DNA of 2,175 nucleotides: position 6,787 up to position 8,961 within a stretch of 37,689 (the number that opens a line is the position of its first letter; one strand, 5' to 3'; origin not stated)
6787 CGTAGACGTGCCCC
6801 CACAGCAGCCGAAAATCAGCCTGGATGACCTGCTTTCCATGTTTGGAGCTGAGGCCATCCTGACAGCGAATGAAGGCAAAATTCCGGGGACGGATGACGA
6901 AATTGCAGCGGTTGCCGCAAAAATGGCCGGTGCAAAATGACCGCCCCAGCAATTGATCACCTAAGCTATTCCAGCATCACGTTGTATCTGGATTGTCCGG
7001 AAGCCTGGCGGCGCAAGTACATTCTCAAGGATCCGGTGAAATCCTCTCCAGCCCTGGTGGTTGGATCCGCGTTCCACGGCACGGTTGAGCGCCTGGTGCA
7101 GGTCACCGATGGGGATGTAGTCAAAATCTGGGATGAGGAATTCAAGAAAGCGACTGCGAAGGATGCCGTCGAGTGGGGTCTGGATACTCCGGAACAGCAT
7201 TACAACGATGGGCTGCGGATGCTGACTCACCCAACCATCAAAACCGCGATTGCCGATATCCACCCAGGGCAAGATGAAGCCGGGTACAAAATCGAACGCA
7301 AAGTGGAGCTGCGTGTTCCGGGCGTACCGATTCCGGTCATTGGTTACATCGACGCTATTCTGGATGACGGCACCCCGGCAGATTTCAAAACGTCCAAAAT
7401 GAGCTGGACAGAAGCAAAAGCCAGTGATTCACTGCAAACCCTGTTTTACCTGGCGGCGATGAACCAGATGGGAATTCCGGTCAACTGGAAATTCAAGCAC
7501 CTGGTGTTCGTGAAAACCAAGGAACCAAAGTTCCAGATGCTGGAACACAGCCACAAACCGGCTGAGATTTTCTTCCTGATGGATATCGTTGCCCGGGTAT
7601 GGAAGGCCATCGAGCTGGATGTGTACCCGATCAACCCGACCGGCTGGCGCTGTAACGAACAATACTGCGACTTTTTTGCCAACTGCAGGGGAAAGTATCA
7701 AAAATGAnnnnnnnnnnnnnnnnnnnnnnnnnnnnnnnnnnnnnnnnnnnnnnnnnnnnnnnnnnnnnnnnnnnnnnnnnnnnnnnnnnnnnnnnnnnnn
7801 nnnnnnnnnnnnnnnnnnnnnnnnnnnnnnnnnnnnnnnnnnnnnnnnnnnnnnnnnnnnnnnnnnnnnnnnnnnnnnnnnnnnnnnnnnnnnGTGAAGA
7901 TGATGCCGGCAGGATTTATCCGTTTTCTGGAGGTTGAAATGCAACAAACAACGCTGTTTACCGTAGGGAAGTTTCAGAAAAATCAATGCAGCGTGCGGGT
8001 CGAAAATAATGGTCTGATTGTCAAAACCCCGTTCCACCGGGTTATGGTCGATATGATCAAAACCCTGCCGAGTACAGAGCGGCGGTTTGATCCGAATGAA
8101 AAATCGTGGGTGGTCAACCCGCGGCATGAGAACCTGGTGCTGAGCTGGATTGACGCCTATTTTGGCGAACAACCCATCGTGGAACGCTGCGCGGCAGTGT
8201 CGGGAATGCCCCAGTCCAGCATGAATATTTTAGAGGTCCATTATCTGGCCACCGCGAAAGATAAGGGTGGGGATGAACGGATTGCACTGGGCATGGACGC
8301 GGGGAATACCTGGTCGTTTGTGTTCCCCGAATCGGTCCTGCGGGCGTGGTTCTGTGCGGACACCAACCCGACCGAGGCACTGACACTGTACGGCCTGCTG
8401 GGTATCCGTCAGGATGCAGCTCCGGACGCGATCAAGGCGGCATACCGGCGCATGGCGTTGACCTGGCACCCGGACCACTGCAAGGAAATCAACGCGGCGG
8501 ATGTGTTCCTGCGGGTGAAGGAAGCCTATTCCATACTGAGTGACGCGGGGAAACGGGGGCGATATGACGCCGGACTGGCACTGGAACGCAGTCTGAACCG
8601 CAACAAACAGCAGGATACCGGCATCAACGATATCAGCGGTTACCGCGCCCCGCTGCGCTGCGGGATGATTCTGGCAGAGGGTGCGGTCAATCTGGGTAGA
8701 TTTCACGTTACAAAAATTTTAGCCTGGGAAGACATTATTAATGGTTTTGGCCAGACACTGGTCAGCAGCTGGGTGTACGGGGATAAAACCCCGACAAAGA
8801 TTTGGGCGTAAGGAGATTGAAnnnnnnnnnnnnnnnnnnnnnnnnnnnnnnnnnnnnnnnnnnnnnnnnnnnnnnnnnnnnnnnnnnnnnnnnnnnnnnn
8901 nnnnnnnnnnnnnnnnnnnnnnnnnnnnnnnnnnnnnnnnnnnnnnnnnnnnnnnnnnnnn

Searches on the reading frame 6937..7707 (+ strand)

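Call 30: search_protein_families(library=pfam, proteins=[window:6937-7707:+], max_evalue=0.001)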
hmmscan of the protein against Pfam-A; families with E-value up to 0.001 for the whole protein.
window:6937-7707:+ (256 aa): 1 family
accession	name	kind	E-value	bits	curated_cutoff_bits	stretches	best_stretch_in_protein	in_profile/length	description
PF12705.13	PDDEXK_1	-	1.9e-18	67.7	22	1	8-251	1-247/247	PD-(D/E)XK nuclease superfamily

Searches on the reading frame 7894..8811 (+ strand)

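Call 30: search_protein_families(library=pfam, proteins=[window:7894-8811:+], max_evalue=0.001)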
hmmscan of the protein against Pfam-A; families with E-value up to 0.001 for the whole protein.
window:7894-8811:+ (305 aa): 2 families
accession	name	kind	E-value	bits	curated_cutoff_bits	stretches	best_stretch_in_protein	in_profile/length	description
PF00226.36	DnaJ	-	3.2e-18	66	27.8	1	165-225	2-63/63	DnaJ domain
PF07443.18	HARP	-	0.00076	19.4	25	0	43-73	3-31/55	HepA-related protein (HARP)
